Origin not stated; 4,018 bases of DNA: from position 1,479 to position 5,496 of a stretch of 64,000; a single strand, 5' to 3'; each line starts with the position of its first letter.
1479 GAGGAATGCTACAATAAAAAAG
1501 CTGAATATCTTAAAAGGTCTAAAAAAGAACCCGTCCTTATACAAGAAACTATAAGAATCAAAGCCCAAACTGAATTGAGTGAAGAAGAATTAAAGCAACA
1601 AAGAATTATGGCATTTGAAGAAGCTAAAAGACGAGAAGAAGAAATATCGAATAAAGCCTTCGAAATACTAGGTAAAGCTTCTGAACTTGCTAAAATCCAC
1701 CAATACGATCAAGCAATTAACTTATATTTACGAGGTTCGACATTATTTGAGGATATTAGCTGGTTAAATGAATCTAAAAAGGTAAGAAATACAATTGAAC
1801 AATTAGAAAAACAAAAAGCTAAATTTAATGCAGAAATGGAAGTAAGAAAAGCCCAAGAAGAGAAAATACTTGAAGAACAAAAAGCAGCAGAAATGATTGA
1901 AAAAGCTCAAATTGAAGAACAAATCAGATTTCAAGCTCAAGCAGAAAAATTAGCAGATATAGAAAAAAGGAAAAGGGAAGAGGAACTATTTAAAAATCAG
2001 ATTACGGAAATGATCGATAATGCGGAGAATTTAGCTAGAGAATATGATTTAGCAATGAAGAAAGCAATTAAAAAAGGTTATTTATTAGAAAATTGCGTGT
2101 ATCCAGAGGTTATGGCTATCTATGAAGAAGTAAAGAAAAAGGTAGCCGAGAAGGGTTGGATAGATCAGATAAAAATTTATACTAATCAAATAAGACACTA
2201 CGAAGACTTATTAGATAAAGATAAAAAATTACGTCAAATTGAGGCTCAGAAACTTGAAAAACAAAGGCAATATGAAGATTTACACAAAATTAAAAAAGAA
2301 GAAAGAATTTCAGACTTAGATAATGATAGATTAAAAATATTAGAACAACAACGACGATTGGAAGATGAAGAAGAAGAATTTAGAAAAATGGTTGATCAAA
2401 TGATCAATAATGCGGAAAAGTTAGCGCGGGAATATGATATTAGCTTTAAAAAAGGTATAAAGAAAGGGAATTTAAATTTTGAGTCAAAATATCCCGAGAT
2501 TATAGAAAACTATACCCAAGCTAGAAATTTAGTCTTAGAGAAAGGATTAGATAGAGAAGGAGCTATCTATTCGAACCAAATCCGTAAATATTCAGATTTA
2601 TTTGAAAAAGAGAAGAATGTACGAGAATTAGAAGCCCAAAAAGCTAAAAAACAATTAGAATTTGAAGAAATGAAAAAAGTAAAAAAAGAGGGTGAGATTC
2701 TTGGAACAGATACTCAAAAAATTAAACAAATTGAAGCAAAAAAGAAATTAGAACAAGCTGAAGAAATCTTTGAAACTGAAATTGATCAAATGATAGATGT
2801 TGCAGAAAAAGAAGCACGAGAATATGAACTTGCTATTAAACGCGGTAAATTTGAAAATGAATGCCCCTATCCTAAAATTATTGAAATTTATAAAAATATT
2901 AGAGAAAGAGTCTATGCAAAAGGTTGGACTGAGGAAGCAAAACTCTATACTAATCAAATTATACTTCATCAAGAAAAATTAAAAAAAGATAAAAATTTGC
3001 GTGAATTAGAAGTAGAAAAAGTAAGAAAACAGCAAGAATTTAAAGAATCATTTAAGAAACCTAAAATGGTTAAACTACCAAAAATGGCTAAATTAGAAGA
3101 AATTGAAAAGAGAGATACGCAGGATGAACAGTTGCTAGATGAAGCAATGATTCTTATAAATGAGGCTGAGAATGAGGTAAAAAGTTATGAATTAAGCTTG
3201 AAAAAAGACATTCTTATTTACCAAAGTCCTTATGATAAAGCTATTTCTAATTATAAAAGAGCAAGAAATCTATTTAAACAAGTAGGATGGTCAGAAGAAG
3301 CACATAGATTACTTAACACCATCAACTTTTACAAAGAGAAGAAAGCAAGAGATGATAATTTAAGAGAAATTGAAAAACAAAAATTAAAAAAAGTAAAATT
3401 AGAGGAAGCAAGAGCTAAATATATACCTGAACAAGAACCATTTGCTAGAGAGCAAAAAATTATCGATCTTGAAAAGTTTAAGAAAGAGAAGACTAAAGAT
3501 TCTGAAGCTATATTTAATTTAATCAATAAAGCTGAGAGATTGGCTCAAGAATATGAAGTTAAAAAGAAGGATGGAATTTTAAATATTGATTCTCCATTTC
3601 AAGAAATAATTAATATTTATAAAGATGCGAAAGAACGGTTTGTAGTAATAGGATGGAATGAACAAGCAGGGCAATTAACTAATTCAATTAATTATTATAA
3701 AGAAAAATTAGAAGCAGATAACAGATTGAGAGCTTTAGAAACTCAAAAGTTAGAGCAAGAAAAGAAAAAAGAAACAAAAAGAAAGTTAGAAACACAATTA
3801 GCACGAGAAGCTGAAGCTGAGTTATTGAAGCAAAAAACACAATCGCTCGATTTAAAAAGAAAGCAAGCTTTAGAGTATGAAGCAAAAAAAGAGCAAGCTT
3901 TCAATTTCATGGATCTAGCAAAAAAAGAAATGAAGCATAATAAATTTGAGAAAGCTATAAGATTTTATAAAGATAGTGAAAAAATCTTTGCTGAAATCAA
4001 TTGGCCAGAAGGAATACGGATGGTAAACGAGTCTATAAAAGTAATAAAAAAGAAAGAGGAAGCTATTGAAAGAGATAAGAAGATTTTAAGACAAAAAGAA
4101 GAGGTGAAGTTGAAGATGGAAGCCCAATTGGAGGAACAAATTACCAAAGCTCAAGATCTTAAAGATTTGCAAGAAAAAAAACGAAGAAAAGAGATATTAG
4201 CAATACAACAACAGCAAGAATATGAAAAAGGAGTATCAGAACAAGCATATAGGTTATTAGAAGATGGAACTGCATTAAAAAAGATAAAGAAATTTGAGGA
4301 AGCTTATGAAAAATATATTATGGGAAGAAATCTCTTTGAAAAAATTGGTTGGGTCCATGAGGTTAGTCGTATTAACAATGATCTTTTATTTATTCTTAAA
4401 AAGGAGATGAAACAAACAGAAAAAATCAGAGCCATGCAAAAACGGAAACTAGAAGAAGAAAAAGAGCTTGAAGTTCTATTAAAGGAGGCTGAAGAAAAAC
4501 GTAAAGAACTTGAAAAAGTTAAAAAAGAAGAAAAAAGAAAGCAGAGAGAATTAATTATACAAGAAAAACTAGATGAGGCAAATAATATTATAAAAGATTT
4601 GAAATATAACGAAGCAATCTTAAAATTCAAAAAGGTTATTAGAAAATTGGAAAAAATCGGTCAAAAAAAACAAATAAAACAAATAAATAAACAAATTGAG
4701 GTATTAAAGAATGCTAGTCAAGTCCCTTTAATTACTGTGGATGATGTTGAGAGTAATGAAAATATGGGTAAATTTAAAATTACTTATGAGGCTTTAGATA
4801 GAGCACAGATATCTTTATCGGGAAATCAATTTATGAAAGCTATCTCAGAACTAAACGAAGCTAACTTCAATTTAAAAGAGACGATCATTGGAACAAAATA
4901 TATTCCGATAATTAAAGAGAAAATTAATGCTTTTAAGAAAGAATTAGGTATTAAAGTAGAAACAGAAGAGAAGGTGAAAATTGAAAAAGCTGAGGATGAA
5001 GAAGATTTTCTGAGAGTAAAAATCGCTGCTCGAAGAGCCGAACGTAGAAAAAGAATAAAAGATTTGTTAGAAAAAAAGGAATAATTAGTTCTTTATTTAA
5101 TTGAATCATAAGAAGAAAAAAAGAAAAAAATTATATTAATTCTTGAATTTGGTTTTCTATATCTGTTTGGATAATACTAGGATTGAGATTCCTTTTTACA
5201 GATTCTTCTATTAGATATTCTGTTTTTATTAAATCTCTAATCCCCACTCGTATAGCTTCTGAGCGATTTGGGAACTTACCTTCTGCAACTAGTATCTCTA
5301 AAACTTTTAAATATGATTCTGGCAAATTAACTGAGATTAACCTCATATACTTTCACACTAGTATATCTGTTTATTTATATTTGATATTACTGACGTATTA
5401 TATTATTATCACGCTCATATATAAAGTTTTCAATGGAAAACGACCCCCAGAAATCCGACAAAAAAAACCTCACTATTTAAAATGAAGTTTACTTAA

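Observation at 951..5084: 1377-aa charged protein made of about 12 MIT/TPR-like three-helix modules: a possible multivalent scaffold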

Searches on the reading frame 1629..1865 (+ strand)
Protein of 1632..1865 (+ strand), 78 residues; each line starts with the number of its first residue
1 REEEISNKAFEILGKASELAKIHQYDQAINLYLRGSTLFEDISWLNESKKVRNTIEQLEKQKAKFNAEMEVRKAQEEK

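Call 21: search_protein_families(library=pfam, max_evalue=1, proteins=[window:1632-1865:+])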
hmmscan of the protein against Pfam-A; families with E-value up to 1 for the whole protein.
seq(78 aa): 2 families
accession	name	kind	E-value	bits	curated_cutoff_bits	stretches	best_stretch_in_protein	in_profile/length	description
PF04212.24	MIT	-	2.3e-05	24.8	30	1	7-57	2-52/66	MIT (microtubule interacting and transport) domain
PF13600.11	DUF4140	-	0.098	13.6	27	1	41-77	65-96/98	N-terminal domain of unknown function (DUF4140)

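Call 27: search_solved_structures(query=A2, max_evalue=1, show_alignments=1)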
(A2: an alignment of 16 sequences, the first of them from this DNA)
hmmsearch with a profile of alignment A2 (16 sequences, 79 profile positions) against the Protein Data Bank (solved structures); distinct sequences matched with E-value up to 1: 49.
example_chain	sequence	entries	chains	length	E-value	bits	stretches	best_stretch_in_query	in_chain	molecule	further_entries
9gzg_A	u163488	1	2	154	7.4e-11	45.1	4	7-39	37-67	Engineered CTPR protein with glutamic acids for conductivity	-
8bu0_A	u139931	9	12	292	1e-07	35.1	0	7-39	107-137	Consensus tetratricopeptide repeat protein | Crystal structure of an 8-repeat consensus TPR superhelix with Zinc. | Monomer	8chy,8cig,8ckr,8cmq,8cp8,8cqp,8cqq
1yxr_A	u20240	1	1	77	1e-06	31.9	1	8-57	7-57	vacuolar protein sorting factor 4A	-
2jq9_A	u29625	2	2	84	3.2e-06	30.3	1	8-57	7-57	Vacuolar protein sorting-associating protein 4A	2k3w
2wqh_A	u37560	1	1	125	5.5e-05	26.3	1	7-40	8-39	CTPR3Y3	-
8ch0_A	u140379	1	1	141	6.5e-05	26.1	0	7-39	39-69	Consensus tetratricopeptide repeat protein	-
2fo7_A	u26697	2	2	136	7e-05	26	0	7-39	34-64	SYNTHETIC CONSENSUS TPR PROTEIN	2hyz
9r1o_A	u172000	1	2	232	0.00019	24.6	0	23-53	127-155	sc-apCC-6-DPH-NR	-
1wr0_A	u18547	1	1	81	0.0013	21.9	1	8-49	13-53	SKD1 protein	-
1wfd_A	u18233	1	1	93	0.0039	20.4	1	7-51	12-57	Hypothetical protein 1500032H18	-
1na0_A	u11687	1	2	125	0.0039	20.4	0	7-39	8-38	designed protein CTPR3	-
2jqh_A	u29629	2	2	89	0.0043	20.3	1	8-72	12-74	Vacuolar protein sorting-associating protein 4B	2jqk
4u7y_A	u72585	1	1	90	0.0049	20.1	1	8-72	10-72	Vacuolar protein sorting-associated protein 4B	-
2avp_A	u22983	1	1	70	0.0056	19.9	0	7-39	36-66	synthetic consensus TPR protein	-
2cpt_A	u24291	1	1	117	0.0085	19.3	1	8-71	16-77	Vacuolar sorting protein 4b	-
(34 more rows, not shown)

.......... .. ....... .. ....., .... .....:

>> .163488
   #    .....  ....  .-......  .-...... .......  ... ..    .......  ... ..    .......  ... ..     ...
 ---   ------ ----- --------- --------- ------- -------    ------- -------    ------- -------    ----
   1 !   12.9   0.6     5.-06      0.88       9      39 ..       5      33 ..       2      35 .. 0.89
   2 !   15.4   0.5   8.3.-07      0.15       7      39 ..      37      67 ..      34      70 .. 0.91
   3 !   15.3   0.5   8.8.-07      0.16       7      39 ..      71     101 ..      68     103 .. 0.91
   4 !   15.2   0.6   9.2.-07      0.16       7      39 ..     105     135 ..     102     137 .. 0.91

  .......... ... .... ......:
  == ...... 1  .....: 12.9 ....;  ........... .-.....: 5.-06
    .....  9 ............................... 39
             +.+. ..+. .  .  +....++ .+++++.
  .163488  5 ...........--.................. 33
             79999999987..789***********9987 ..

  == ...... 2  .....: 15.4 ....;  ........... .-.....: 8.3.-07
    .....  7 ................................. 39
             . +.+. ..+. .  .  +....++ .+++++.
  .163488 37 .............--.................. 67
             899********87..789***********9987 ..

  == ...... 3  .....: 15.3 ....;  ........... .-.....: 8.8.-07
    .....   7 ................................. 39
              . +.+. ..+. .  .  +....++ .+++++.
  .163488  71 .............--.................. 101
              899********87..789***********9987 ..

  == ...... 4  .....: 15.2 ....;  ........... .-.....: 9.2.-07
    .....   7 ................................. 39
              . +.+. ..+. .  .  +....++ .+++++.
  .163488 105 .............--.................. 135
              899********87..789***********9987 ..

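Call 95: search_protein_families(library=pfam, alignment_id=A2, max_evalue=0.001)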
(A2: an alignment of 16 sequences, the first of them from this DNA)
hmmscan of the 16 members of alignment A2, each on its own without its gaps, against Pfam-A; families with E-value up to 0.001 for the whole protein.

A. member 1, seq(79 aa): 1 family
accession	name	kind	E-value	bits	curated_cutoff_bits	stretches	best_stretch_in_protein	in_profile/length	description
PF04212.24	MIT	-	2.4e-05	24.8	30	1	8-58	2-52/66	MIT (microtubule interacting and transport) domain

B. families by the number of members that match (of 16 scanned): 1 family
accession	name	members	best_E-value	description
PF04212.24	MIT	15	1.5e-08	MIT (microtubule interacting and transport) domain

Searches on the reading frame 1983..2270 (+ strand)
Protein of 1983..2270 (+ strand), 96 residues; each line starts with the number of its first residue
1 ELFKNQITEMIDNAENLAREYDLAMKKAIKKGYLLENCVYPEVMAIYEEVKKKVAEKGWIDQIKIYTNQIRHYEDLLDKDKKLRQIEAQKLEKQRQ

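Call 21: search_protein_families(library=pfam, max_evalue=1, proteins=[window:1983-2270:+])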
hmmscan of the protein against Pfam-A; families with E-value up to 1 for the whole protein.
seq(96 aa): 1 family
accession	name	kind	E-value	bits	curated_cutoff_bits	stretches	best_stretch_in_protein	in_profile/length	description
PF10163.14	EnY2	-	0.03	15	27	1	44-73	15-44/83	Transcription factor e(y)2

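Call 96: search_protein_families(library=pfam, alignment_id=A7, max_evalue=0.001)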
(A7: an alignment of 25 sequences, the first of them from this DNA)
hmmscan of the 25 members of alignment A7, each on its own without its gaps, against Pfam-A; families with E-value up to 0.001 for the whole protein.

A. member 1, seq(92 aa): 0 families

B. families by the number of members that match (of 25 scanned): 1 family
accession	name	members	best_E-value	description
PF05008.21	V-SNARE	1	0.00011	Vesicle transport v-SNARE protein N-terminus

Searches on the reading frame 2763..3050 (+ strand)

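Call 21: search_protein_families(library=pfam, max_evalue=1, proteins=[window:2763-3050:+])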
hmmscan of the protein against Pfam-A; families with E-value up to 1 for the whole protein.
seq(96 aa): 2 families
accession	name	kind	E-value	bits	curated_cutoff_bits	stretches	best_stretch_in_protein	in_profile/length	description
PF24901.1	HTH_MCM7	-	0.0029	17.9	26.5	1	44-58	35-49/76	DNA replication licensing factor MCM7, winged helix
PF10163.14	EnY2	-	0.027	15.2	27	1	41-82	16-55/83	Transcription factor e(y)2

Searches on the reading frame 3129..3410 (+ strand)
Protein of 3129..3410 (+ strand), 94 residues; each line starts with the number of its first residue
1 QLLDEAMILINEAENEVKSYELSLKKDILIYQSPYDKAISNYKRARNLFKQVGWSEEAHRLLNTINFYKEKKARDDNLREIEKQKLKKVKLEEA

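Call 21: search_protein_families(library=pfam, max_evalue=1, proteins=[window:3129-3410:+])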
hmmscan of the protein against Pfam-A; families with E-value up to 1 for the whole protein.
seq(94 aa): 1 family
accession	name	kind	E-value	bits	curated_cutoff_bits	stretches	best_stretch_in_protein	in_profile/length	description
PF20636.2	SMN_G2-BD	-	0.57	10.2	22.2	1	35-44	17-26/29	Survival Motor Neuron, Gemin2-binding domain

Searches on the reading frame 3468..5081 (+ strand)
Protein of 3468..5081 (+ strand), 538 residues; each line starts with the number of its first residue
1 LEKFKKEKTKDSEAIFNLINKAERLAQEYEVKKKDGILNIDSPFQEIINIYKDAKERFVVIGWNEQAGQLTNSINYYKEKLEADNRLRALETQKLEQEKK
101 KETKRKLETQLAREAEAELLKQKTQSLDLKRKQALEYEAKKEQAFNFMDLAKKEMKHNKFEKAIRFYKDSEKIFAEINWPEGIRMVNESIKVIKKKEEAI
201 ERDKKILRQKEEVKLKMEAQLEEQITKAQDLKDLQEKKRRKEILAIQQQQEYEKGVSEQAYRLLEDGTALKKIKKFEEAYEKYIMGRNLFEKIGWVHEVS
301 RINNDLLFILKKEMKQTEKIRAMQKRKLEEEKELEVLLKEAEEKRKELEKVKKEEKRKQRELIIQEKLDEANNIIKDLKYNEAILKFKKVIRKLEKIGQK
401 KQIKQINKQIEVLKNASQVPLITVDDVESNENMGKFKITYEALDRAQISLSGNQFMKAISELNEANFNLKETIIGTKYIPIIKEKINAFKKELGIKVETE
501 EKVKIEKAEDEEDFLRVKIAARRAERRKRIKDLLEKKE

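Call 48: predict_structure(alignment_id=A5)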
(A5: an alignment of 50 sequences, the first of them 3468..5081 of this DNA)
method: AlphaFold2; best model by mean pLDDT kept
length: 538 residues; sequences in the alignment: 50
mean_pLDDT: 80.5   pTM: 0.33
mean pLDDT of the five models: 80.5, 79.8, 79.5, 79.3, 77.0
residues with pLDDT >= 90: 122; 70-90: 333; 50-70: 46; < 50: 37
segments of 3 or more residues with pLDDT < 50: 306-324, 498-511
pLDDT, mean of each block of 10 residues (from residue 1): 69 87 90 81 91 91 86 92 90 89 89 90 90 91 94 91 95 93 93 90 86 84 83 81 77 79 78 63 79 68 50 38 49 66 76 75 81 85 88 83 88 87 73 81 90 88 89 82 88 65 42 69 83 68
secondary structure, 60 per line:
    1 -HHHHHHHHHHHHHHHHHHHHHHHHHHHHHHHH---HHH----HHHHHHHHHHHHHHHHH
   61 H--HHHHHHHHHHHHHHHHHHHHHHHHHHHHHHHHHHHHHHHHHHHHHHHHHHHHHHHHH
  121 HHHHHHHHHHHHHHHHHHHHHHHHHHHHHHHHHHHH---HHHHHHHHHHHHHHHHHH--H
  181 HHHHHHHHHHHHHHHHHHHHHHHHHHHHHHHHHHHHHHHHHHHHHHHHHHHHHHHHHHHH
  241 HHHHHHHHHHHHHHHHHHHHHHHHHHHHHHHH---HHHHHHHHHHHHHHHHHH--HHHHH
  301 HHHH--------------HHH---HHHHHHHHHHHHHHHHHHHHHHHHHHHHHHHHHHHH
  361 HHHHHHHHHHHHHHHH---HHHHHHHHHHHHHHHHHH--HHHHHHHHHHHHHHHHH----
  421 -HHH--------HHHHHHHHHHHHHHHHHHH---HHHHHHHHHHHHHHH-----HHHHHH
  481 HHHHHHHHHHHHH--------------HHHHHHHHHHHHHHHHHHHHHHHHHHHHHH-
elements in order: H2-33 H44-61 H64-156 H160-177 H180-272 H276-293 H296-304 H325-376 H380-397 H400-416 H433-451 H455-469 H475-493 H508-537

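Call 52: fold_search(model_id=the predicted structure, library=pdb)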
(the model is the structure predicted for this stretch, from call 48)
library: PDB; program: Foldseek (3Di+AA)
matches with E <= 10: 278; with E <= 0.001: 0
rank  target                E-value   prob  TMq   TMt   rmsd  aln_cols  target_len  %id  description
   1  9y6s_6y               1.8e-02  0.98  0.14  0.18  42.5       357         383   11  96-nm repeat of the Leishmania tarentolae doublet microtubule (released 2025-12-17)
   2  3sf4_A                4.3e-02  0.75  0.11  0.16  62.5       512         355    8  Crystal structure of the complex between the conserved cell polarity proteins Inscuteable and LGN (released 2011-11-23)
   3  5a7d_F                7.2e-02  0.72  0.12  0.17  61.7       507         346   10  Tetrameric assembly of LGN with Inscuteable (released 2016-08-03)
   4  4a1s_B                8.7e-02  0.63  0.12  0.18  64.8       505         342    8  Crystallographic structure of the Pins:Insc complex (released 2012-03-28)
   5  7rdr_A                1.2e-01  0.44  0.13  0.15  67.1       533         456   10  Circular tandem repeat protein with novel repeat topology and enhanced subunit contact surfaces (released 2021-09-01)
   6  3ieg_A                1.3e-01  0.30  0.10  0.14  64.7       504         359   10  Crystal Structure of P58(IPK) TPR Domain at 2.5 A (released 2010-03-31)
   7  3sf4_C                1.6e-01  0.44  0.11  0.16  62.5       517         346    9  Crystal structure of the complex between the conserved cell polarity proteins Inscuteable and LGN (released 2011-11-23)
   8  4a1s_A                1.8e-01  0.47  0.12  0.17  61.4       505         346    8  Crystallographic structure of the Pins:Insc complex (released 2012-03-28)
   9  5a7d_B                1.8e-01  0.63  0.14  0.21  41.4       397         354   11  Tetrameric assembly of LGN with Inscuteable (released 2016-08-03)
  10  4wnd_A                1.9e-01  0.44  0.11  0.17  62.6       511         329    8  Crystal structure of the TPR domain of LGN in complex with Frmpd4/Preso1 at 1.5 Angstrom resolution (released 2015-09-16)
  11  6hc2_C                1.9e-01  0.41  0.11  0.15  62.6       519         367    8  Crystal structure of NuMA/LGN hetero-hexamers (released 2019-05-29)
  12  2y4t_B                2.0e-01  0.21  0.10  0.13  44.3       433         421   10  Crystal structure of the human co-chaperone P58(IPK) (released 2011-08-10)
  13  2y4t_A                2.1e-01  0.25  0.11  0.13  41.4       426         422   11  Crystal structure of the human co-chaperone P58(IPK) (released 2011-08-10)
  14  7v1m_H                2.3e-01  0.57  0.12  0.26  45.5       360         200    9  Structural basis for the co-chaperone relationship of sNASP and ASF1b (released 2022-04-20)
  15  5a7d_C                2.3e-01  0.44  0.11  0.17  62.5       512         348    9  Tetrameric assembly of LGN with Inscuteable (released 2016-08-03)
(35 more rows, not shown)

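Call 85: search_protein_representatives(alignment_id=A5)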
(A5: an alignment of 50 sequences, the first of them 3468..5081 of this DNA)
Query: 50 sequences, 541 profile positions. Proteins with E-value up to 0.001 (for the whole library): 291; up to 1e-10: 207; up to 1e-30: 129. The best 150 are listed.
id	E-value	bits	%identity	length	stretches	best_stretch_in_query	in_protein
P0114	0.0e+00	1104.6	-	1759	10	1-540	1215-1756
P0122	1.5e-291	984.0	-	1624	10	2-511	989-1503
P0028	1.4e-289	977.6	-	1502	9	1-540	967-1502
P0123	1.2e-284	961.3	-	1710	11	1-512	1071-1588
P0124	2.4e-284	960.3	-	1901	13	2-515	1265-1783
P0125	2.8e-276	933.6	-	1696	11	1-514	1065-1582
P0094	3.6e-275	930.0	-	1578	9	1-539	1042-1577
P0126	1.3e-272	921.5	-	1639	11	1-504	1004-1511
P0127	1.3e-266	901.8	-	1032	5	1-540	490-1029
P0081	1.0e-264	895.4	-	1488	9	1-541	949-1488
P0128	1.7e-264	894.8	-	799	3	8-539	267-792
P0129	2.3e-262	887.7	-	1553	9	18-537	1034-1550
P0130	3.4e-255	864.0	-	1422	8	1-539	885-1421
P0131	8.7e-253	856.1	-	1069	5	2-528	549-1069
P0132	1.5e-251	852.0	-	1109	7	1-506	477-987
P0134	8.8e-228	773.6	-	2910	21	3-135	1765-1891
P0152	1.6e-134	465.8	-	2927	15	78-329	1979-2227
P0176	8.8e-84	298.3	-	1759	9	124-423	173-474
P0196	1.2e-49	185.7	-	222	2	1-98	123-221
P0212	1.3e-39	152.5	-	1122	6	85-363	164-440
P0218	9.3e-38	146.4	-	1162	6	88-417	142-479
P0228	9.8e-35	136.4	-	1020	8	111-327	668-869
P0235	4.9e-33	130.8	-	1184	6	73-418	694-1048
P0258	4.3e-26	107.9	-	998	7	4-350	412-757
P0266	1.1e-24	103.2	-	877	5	39-513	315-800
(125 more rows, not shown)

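Call 86: list_cluster_members(proteins=[P0134, P0152, P0176, P0212, P0218, P0235, P0266, P0196, P0258, P0228])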
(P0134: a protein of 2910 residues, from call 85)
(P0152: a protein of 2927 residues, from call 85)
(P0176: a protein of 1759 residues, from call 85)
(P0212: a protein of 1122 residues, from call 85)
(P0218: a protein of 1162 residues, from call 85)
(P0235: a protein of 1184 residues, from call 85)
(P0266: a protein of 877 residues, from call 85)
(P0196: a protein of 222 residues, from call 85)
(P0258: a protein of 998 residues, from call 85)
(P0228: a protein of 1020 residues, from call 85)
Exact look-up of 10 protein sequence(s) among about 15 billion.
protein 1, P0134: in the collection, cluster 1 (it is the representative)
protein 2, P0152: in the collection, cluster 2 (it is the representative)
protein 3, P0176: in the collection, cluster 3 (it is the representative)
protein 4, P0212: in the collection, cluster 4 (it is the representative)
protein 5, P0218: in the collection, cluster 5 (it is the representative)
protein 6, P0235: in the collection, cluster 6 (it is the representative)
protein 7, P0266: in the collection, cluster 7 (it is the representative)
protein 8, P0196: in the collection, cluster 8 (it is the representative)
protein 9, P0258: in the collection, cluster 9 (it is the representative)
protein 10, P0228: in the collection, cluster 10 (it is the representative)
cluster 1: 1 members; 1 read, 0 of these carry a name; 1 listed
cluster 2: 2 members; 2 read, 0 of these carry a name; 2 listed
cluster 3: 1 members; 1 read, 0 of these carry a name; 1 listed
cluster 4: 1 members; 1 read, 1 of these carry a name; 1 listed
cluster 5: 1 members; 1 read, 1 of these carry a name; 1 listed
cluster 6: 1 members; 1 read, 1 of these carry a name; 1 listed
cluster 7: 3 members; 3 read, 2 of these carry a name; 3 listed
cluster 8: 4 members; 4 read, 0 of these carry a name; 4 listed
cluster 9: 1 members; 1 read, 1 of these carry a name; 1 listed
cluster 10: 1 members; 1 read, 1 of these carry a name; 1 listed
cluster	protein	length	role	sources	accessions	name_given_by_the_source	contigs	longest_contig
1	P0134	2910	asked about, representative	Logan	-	-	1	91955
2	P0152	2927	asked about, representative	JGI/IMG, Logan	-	-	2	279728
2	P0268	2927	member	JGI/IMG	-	-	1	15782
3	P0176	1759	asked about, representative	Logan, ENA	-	-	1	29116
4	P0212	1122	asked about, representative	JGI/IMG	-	tetratricopeptide (TPR) repeat protein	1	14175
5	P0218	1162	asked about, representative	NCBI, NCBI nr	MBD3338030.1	MAG: hypothetical protein GF353_02905, partial [Candidatus Lokiarchaeota archaeon] | hypothetical protein [Candidatus Lokiarchaeota archaeon]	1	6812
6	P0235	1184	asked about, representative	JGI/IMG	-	hypothetical protein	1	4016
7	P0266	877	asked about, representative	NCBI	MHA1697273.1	MAG: hypothetical protein ACTSWN_00370 [Promethearchaeota archaeon]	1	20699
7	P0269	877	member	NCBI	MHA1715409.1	MAG: hypothetical protein ACTSXP_07175 [Promethearchaeota archaeon]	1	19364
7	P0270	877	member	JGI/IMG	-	-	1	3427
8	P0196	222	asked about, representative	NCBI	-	-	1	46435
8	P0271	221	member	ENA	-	-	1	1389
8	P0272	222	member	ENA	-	-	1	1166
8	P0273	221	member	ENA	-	-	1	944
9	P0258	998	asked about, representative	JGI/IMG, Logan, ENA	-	hypothetical protein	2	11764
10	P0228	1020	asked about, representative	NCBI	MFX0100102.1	MAG: hypothetical protein ACFFCS_11020 [Candidatus Hodarchaeota archaeon]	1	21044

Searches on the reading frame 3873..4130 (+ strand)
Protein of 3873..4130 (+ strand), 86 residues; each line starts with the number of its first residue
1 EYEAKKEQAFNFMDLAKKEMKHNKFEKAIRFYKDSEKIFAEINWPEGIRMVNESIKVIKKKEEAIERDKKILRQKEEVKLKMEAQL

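Call 21: search_protein_families(library=pfam, max_evalue=1, proteins=[window:3873-4130:+])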
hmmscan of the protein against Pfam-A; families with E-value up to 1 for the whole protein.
seq(86 aa): 2 families
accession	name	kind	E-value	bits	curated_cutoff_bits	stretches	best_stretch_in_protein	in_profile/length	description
PF16183.10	Kinesin_assoc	-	0.07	13.7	29.5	1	4-59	65-121/171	Kinesin-associated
PF03154.20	Atrophin-1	-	0.24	9.9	29.9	1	26-77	554-605/992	Atrophin-1 family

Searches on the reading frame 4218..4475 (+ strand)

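Call 21: search_protein_families(library=pfam, max_evalue=1, proteins=[window:4218-4475:+])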
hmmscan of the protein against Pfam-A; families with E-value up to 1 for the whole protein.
seq(86 aa): 1 family
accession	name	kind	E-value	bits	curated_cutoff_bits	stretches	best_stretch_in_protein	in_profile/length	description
PF20819.2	T4_Rnl1_C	-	0.027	15.2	27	1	15-35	28-48/122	T4 RNA ligase 1, C-terminal domain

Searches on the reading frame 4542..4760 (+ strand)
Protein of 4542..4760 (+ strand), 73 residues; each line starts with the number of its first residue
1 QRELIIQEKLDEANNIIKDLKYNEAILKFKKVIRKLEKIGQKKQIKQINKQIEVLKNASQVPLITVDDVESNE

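Call 21: search_protein_families(library=pfam, max_evalue=1, proteins=[window:4542-4760:+])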
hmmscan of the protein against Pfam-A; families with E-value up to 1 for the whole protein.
seq(73 aa): 3 families
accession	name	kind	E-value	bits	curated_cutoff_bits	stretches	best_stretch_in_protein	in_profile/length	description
PF07962.17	Swi3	-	0.023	15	25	1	27-51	53-77/83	Replication Fork Protection Component Swi3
PF25610.1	HR1_TOCA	-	0.025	15.3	27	1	1-60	13-77/90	TOCA family HR1 domain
PF03040.20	CemA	-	0.18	12.1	27.4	1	11-59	51-99/229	CemA family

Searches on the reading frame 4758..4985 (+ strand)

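Call 21: search_protein_families(library=pfam, max_evalue=1, proteins=[window:4758-4985:+])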
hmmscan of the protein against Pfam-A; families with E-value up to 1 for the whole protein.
seq(76 aa): 1 family
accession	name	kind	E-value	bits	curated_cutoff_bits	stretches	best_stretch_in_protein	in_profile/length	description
PF10228.14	HPF1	-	0.093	12.8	27.1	1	11-74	70-133/251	Histone PARylation factor 1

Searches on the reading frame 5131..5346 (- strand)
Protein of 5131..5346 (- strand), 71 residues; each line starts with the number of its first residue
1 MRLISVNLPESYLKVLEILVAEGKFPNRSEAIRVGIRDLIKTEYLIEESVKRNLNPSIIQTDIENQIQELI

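Call 32: search_protein_families(library=pfam, max_evalue=5, proteins=[window:5131-5346:-])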
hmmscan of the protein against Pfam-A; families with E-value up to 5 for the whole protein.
window:5131-5346:- (71 aa): 4 families
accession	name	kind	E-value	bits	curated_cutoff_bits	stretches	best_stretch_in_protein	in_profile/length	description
PF01402.27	RHH_1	-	9.9e-06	25.8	20.5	1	4-40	2-37/39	Ribbon-helix-helix protein, copG family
PF17723.7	RHH_8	-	0.00051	20.6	25.4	1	4-53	6-56/119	Ribbon-Helix-Helix transcriptional regulator family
PF10557.15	Cullin_Nedd8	-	0.12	12.9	36.9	1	22-45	34-57/63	Cullin protein neddylation domain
PF03693.20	ParD_antitoxin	-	0.15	12.9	21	1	5-43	6-44/81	Bacterial antitoxin of ParD toxin-antitoxin type II system and RHH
